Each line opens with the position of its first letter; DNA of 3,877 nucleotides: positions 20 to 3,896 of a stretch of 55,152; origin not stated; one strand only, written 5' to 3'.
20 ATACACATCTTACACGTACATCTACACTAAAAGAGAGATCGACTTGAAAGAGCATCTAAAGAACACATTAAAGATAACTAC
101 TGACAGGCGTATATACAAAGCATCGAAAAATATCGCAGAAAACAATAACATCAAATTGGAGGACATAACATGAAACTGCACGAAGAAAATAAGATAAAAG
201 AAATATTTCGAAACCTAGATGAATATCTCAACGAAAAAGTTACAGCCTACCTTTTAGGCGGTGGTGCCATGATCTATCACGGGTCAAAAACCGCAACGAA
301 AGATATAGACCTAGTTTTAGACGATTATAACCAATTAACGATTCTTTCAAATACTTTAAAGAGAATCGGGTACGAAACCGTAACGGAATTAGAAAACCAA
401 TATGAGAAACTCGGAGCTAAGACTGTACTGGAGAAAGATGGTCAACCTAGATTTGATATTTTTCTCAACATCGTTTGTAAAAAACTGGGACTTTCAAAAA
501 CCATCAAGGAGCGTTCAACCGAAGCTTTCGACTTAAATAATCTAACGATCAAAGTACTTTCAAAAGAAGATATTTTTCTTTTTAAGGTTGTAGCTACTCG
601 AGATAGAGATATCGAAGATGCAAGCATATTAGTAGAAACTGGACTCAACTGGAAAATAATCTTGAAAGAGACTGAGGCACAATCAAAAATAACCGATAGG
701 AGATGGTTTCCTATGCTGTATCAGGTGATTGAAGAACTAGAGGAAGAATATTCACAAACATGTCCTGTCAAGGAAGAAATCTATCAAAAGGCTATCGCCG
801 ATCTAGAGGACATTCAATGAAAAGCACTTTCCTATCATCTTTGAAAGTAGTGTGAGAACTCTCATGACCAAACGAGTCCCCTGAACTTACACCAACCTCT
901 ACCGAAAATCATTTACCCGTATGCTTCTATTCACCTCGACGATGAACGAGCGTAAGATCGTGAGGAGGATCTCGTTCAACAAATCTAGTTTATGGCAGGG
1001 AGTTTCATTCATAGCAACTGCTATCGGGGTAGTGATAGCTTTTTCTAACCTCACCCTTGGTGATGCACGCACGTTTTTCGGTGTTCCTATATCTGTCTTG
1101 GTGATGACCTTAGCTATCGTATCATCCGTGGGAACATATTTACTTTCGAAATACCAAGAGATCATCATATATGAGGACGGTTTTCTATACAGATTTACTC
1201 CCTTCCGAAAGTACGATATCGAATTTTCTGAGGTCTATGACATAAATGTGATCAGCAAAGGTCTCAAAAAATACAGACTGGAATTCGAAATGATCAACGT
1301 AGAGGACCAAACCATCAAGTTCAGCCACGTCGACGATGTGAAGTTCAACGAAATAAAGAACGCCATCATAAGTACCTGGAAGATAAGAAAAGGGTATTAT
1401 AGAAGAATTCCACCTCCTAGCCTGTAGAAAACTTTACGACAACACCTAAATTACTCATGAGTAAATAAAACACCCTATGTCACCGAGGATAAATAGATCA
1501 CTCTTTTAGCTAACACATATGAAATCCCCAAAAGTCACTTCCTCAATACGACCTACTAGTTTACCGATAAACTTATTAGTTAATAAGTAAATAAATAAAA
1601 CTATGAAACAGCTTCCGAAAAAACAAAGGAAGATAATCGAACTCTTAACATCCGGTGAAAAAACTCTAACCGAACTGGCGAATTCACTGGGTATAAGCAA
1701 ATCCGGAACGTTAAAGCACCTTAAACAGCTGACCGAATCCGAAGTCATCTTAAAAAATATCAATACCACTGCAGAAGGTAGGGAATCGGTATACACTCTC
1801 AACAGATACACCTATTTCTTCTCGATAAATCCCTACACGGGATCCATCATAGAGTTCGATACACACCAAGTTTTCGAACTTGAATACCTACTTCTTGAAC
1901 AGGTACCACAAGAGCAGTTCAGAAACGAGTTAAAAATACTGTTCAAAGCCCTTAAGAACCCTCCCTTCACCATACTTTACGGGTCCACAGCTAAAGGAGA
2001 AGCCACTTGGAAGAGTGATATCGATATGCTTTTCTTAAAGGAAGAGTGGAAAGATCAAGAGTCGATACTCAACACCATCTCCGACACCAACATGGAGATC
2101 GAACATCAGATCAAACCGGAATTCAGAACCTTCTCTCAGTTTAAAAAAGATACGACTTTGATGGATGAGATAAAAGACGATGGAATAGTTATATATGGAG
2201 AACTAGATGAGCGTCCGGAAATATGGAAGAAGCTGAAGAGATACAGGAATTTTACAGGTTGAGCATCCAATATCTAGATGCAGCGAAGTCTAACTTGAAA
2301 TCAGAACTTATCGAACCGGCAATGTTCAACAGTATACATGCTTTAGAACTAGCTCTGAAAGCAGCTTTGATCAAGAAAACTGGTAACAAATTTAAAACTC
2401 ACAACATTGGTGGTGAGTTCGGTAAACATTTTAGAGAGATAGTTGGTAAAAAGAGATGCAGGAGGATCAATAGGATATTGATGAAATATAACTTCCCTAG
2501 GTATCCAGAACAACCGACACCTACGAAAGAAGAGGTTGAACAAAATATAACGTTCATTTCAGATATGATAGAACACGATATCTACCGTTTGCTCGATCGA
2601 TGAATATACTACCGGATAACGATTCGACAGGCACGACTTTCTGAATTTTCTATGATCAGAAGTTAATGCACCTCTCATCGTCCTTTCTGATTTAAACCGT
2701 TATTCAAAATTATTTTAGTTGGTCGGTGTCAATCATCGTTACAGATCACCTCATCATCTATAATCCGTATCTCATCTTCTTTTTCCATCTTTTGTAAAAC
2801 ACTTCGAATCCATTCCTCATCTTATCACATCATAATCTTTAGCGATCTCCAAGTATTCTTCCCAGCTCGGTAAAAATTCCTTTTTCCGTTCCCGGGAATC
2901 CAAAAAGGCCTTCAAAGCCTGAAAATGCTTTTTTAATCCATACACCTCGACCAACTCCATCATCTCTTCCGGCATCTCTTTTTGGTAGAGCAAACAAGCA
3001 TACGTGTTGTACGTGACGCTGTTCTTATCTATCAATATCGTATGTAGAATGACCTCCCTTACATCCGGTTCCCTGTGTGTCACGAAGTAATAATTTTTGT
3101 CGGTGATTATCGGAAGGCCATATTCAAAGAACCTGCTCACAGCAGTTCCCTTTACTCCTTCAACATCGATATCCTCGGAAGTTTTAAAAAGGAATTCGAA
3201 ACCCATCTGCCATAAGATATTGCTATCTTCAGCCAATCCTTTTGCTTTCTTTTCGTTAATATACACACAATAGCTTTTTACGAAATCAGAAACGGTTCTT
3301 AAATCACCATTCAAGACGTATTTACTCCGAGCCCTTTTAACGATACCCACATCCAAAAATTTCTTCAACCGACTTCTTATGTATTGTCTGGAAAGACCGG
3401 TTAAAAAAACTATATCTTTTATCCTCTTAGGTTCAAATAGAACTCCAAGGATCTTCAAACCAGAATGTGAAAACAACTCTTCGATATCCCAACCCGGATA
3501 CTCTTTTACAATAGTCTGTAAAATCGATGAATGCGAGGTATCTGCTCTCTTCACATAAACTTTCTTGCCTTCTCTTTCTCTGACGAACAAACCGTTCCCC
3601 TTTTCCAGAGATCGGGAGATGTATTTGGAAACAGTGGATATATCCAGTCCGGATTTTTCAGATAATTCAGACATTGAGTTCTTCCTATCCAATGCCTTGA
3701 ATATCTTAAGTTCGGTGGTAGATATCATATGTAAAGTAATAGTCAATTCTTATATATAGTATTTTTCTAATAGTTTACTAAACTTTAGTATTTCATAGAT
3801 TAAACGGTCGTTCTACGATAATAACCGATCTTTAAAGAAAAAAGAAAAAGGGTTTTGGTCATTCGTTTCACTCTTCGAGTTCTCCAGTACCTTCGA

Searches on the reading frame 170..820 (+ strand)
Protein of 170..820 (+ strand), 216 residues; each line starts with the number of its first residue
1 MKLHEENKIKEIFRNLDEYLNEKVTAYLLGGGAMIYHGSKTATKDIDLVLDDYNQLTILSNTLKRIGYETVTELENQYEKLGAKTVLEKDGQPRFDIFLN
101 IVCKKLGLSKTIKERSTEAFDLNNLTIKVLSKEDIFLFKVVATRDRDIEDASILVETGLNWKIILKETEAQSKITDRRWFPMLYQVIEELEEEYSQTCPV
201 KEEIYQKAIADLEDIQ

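Call 84: search_protein_families(library=pfam, proteins=[window:170-820:+], max_evalue=0.0001)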
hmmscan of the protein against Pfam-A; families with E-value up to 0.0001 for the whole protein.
window:170-820:+ (216 aa): 1 family
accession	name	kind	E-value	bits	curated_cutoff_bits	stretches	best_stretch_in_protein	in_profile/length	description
PF19502.5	DUF6036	-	2.8e-06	27.7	23.6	1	10-166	4-131/164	Nucleotidyltransferase of unknown function (DUF6036)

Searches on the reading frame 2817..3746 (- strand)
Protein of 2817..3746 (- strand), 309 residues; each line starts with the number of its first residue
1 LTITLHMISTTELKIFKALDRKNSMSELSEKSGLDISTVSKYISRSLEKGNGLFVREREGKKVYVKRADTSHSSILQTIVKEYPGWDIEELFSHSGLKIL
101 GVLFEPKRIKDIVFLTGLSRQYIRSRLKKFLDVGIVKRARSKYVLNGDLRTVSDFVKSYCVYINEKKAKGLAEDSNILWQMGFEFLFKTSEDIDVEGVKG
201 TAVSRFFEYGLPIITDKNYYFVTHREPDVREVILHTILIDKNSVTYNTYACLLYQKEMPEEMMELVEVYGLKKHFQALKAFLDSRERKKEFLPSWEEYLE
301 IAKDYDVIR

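Call 84: search_protein_families(library=pfam, proteins=[window:2817-3746:-], max_evalue=0.0001)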
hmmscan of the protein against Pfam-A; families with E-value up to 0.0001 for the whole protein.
window:2817-3746:- (309 aa): 3 families
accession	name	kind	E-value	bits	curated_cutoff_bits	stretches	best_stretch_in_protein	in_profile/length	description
PF24271.1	HVO_2833_C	-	5.1e-14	53.1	34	1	200-307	6-120/120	HVO_2833, C-terminal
PF13412.12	HTH_24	-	6.2e-07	29.3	21.9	0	11-45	4-40/48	Winged helix-turn-helix DNA-binding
PF01978.25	TrmB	-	8.6e-05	22.8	25.6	0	9-64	7-62/68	Sugar-specific transcriptional regulator TrmB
